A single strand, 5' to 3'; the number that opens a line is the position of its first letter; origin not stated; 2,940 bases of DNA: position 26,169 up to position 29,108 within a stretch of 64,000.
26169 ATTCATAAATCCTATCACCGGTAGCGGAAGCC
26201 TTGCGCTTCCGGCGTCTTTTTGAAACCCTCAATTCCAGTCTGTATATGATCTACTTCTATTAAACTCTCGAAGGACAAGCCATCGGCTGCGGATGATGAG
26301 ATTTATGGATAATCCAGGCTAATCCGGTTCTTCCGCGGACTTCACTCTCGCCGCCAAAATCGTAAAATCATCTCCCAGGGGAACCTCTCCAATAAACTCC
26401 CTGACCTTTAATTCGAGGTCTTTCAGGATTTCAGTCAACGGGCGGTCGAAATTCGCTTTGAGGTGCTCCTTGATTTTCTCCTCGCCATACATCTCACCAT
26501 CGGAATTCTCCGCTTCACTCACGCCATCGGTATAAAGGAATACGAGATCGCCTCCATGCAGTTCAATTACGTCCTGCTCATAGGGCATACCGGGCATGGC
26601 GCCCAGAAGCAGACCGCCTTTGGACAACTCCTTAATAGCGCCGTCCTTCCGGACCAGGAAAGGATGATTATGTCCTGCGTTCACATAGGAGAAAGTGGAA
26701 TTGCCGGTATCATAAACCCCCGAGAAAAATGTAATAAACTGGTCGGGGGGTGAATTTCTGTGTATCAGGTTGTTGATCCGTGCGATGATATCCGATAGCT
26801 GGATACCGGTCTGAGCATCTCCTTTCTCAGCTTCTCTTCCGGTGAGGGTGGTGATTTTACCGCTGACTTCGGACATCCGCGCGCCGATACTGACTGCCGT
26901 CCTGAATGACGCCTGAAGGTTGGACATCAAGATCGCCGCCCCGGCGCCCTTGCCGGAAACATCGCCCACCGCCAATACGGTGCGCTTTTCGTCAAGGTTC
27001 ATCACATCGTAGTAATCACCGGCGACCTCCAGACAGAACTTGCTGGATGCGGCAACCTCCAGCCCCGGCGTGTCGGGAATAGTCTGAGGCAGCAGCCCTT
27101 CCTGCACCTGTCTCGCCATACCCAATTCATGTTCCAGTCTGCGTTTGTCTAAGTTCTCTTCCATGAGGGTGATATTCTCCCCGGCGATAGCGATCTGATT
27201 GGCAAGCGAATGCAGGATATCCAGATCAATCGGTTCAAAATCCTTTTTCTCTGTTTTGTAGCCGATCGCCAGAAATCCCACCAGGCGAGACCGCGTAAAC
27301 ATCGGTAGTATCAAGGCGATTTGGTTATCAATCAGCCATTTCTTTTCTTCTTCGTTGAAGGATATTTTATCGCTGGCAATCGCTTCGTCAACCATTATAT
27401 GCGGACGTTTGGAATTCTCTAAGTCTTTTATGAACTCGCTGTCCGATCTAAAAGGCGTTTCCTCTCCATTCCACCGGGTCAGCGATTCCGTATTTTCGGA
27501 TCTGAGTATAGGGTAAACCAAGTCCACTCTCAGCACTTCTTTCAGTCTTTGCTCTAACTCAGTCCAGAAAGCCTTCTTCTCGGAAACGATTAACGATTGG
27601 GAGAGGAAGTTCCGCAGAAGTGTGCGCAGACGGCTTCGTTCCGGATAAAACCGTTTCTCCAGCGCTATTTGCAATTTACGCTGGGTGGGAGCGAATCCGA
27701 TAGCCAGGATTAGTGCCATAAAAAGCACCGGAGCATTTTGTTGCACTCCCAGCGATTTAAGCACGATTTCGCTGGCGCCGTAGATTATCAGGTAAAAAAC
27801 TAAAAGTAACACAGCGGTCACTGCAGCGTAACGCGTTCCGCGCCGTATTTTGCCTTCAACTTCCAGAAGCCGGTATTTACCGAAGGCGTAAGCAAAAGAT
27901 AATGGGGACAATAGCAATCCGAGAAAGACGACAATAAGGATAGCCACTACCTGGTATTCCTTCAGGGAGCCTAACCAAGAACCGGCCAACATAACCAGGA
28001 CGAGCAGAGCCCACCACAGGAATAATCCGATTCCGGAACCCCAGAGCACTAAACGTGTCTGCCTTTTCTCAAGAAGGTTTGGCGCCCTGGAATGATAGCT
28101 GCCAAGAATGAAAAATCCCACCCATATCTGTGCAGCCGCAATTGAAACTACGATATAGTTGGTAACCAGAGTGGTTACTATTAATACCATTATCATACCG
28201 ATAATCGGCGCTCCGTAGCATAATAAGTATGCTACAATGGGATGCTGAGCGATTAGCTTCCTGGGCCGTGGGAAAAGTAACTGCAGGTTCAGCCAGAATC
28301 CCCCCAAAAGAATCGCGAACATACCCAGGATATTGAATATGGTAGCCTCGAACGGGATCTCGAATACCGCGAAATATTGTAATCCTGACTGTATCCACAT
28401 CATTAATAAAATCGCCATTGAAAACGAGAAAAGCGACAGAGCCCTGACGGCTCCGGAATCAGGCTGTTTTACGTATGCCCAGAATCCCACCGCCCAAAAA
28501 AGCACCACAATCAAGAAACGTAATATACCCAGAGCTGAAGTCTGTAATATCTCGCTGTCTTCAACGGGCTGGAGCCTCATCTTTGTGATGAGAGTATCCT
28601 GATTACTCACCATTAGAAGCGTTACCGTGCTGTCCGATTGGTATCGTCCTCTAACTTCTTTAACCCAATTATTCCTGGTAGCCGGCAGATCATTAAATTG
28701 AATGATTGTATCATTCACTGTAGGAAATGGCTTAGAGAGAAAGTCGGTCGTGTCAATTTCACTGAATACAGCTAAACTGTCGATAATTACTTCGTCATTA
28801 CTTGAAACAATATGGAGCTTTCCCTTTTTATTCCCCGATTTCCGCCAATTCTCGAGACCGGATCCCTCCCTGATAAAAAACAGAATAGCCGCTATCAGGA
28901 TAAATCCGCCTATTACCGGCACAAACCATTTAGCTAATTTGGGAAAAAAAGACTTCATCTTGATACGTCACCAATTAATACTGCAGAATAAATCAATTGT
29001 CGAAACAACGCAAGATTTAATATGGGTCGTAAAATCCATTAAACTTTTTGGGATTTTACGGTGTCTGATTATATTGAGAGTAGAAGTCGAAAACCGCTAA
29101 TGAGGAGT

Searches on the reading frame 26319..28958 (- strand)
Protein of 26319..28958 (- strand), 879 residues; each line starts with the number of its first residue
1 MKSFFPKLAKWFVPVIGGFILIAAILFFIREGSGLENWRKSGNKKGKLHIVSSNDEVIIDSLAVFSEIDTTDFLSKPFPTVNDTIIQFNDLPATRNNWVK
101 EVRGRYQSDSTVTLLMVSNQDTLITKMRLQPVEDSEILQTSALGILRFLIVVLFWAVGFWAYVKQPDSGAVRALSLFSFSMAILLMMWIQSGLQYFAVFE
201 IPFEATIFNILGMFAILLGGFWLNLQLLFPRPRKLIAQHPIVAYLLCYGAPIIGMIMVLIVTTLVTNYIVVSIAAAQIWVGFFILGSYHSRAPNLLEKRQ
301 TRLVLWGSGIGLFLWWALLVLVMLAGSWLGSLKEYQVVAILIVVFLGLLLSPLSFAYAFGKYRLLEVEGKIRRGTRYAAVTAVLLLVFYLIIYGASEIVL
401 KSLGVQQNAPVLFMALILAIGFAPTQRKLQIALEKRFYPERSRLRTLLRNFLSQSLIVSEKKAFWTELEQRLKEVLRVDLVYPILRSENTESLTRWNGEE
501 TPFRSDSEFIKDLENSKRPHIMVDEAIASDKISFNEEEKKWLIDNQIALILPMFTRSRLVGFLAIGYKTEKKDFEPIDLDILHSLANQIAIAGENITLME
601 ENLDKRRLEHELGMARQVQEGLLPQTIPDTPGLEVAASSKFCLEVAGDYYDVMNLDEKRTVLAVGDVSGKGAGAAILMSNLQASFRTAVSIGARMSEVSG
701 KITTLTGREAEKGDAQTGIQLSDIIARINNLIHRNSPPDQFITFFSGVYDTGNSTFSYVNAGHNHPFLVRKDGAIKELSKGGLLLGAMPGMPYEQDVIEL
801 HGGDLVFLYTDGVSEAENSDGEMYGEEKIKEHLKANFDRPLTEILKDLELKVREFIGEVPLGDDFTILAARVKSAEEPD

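Call 6: search_protein_families(library=pfam, proteins=[window:26319-28958:-], max_evalue=0.01)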
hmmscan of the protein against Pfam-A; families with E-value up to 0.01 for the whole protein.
window:26319-28958:- (879 aa): 4 families
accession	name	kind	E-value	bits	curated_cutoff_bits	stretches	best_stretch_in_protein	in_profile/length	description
PF07228.17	SpoIIE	-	1.1e-46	159.6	25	1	656-873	1-192/192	Stage II sporulation protein E (SpoIIE)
PF13492.12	GAF_3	-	7.8e-09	36.5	27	1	522-593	56-127/129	GAF domain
PF13185.12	GAF_2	-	8.2e-06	26.5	28.6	1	527-592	72-134/136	GAF domain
PF01590.32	GAF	-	0.00017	22.6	22.4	1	503-592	48-132/133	GAF domain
